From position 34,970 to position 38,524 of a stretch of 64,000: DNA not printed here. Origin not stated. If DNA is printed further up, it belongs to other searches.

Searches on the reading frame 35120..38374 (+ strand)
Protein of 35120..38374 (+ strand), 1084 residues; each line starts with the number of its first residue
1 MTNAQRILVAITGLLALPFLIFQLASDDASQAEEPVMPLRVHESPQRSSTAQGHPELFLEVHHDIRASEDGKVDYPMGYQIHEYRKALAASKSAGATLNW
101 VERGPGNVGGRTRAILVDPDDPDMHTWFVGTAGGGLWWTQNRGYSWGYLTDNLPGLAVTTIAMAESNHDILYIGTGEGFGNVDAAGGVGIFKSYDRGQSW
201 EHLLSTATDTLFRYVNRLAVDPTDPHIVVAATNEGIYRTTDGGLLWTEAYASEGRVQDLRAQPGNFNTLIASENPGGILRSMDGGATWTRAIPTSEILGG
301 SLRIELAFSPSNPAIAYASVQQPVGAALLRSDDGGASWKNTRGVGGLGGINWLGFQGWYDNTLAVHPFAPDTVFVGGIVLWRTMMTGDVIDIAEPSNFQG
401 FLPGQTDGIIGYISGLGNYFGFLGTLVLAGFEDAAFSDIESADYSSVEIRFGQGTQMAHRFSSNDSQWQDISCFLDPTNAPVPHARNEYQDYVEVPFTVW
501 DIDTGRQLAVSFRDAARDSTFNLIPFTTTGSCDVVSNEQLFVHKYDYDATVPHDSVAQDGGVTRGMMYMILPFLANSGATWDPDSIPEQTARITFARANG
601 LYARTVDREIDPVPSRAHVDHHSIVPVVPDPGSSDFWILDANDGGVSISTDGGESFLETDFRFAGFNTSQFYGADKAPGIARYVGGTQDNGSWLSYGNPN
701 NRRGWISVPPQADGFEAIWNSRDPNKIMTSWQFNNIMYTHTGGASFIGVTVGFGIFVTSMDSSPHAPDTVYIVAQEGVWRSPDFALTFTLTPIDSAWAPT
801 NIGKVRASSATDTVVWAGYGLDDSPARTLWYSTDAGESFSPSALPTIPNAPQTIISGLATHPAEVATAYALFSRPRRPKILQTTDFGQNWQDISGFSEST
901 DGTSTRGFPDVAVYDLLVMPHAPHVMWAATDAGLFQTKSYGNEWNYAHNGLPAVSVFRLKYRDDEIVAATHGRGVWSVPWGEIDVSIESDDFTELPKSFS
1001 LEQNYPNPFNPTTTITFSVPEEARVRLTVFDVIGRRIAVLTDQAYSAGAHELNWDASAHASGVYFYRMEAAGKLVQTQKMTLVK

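Call 81: search_protein_families(library=ncbifam, proteins=[window:35120-38374:+], max_evalue=0.00001)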
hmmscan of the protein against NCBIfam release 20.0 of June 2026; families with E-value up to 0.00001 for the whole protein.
window:35120-38374:+ (1084 aa): 5 families
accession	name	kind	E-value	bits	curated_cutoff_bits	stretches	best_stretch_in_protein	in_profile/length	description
NF045728.1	glycosyl_F510_1955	equivalog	1.2e-31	109.9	175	1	186-341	70-213/246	F510_1955 family glycosylhydrolase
NF052323.1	T9SSA_dep_M6i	equivalog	3.8e-12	45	600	1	1004-1080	960-1036/1043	T9SS-dependent M6-like inactivated metalloprotease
TIGR04183.1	Por_Secre_tail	domain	2.7e-08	33.6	23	1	1005-1080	2-69/72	T9SS type A sorting domain-containing protein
NF010237.0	PRK13684.1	equivalog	7.3e-06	25.2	326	0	228-340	60-166/334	photosynthesis system II assembly factor Ycf48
NF038113.1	T9SSA_dep_M36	equivalog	7.5e-06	24.4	885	1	1001-1080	792-866/869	T9SS-dependent M36 family metallopeptidase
